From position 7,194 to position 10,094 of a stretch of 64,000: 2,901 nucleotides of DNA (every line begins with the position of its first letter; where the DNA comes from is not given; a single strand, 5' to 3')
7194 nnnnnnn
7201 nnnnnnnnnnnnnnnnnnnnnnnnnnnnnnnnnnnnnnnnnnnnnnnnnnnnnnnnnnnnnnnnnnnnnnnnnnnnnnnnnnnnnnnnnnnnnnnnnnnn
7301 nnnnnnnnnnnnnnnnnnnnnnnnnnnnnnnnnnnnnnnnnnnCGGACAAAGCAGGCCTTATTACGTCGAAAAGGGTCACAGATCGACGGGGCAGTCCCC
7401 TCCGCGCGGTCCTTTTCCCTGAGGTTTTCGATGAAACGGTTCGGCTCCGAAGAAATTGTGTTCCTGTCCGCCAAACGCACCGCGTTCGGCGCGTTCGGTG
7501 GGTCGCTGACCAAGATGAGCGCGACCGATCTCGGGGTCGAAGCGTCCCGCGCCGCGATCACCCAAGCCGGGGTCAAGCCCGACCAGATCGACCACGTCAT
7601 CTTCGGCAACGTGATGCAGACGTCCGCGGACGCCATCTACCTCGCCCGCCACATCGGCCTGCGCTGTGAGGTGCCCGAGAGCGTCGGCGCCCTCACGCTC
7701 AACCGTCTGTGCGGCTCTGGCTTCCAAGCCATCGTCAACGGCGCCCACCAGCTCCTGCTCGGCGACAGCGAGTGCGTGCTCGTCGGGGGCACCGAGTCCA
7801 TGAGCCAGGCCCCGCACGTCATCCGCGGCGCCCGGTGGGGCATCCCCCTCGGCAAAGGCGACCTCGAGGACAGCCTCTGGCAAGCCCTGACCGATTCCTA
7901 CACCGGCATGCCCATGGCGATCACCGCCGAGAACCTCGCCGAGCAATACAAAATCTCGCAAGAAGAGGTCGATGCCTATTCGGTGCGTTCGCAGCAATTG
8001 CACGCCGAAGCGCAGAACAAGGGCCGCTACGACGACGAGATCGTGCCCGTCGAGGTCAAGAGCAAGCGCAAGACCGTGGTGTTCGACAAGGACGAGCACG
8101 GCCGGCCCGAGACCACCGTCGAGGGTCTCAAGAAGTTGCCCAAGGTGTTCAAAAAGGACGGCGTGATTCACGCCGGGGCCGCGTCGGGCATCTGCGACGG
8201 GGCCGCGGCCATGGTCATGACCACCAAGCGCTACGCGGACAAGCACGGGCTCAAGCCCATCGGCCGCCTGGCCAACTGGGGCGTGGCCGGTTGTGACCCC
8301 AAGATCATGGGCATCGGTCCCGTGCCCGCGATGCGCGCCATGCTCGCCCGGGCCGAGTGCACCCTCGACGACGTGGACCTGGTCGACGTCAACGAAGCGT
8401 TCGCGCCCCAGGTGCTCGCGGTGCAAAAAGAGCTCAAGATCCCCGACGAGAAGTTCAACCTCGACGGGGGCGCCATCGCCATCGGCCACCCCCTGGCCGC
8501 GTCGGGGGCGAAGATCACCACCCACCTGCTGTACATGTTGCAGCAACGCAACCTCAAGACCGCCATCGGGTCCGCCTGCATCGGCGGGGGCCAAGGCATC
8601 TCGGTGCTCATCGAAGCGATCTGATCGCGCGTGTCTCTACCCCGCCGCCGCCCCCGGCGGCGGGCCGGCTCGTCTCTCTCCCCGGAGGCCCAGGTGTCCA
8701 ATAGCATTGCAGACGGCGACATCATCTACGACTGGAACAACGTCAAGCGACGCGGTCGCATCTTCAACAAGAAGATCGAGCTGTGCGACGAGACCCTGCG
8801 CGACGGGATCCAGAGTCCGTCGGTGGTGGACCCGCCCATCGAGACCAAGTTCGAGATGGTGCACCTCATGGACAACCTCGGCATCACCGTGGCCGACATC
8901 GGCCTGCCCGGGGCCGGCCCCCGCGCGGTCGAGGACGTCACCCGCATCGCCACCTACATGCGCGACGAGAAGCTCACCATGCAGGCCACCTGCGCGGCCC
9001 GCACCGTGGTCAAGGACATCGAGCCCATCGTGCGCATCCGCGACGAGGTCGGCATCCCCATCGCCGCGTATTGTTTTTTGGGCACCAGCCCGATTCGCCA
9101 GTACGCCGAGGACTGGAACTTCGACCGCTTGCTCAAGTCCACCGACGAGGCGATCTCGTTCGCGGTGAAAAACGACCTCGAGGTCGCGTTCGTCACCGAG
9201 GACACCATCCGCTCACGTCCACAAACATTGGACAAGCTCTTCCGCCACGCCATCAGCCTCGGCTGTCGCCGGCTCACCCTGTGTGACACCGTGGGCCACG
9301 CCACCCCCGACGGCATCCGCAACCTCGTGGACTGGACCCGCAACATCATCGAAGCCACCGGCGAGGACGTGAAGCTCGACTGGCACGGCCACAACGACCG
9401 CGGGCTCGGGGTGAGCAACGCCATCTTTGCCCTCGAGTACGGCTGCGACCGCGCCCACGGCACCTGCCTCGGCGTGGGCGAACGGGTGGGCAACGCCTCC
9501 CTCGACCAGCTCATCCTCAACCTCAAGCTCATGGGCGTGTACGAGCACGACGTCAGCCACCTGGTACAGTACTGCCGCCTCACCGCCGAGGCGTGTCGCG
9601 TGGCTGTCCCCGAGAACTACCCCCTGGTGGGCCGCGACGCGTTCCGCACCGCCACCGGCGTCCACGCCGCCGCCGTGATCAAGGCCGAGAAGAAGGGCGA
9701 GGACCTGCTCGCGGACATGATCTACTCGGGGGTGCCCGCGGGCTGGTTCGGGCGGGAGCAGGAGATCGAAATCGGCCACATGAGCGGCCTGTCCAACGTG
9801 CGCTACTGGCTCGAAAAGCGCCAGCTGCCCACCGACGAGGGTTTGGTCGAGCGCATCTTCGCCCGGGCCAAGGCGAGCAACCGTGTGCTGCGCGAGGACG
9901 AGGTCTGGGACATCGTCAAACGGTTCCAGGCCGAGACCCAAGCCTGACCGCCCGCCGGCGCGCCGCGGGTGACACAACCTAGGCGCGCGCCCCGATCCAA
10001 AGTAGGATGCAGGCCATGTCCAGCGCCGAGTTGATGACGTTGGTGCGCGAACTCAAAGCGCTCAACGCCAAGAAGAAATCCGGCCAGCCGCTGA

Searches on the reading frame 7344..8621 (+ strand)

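Call 100: search_protein_families(library=pfam, proteins=[window:7344-8621:+], max_evalue=0.00001)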
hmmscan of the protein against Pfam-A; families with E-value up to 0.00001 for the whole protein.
window:7344-8621:+ (426 aa): 2 families
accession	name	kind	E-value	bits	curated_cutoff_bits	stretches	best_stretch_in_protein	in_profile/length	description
PF00108.29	Thiolase_N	-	1.1e-81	274.5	26.4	1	39-295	2-259/260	Thiolase, N-terminal domain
PF02803.24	Thiolase_C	-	9.3e-44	148.4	27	1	303-424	1-122/123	Thiolase, C-terminal domain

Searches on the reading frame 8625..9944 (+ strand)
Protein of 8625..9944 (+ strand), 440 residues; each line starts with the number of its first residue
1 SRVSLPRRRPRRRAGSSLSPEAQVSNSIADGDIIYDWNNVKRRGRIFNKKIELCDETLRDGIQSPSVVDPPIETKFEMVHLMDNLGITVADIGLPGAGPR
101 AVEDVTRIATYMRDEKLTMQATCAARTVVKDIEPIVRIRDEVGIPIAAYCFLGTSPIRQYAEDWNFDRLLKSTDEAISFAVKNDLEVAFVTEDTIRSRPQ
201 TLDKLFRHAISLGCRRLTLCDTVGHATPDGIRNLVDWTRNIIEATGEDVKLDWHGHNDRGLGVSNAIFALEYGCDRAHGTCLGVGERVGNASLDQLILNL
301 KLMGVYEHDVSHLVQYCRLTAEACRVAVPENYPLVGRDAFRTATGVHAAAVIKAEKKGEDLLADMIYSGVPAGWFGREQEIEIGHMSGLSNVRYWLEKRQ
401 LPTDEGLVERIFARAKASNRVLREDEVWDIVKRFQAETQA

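Call 100: search_protein_families(library=pfam, proteins=[window:8625-9944:+], max_evalue=0.00001)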
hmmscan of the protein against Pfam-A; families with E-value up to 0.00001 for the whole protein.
window:8625-9944:+ (440 aa): 1 family
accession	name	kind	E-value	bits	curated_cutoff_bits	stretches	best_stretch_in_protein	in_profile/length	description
PF00682.25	HMGL-like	-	6.6e-42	144.1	29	1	50-310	1-244/260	HMGL-like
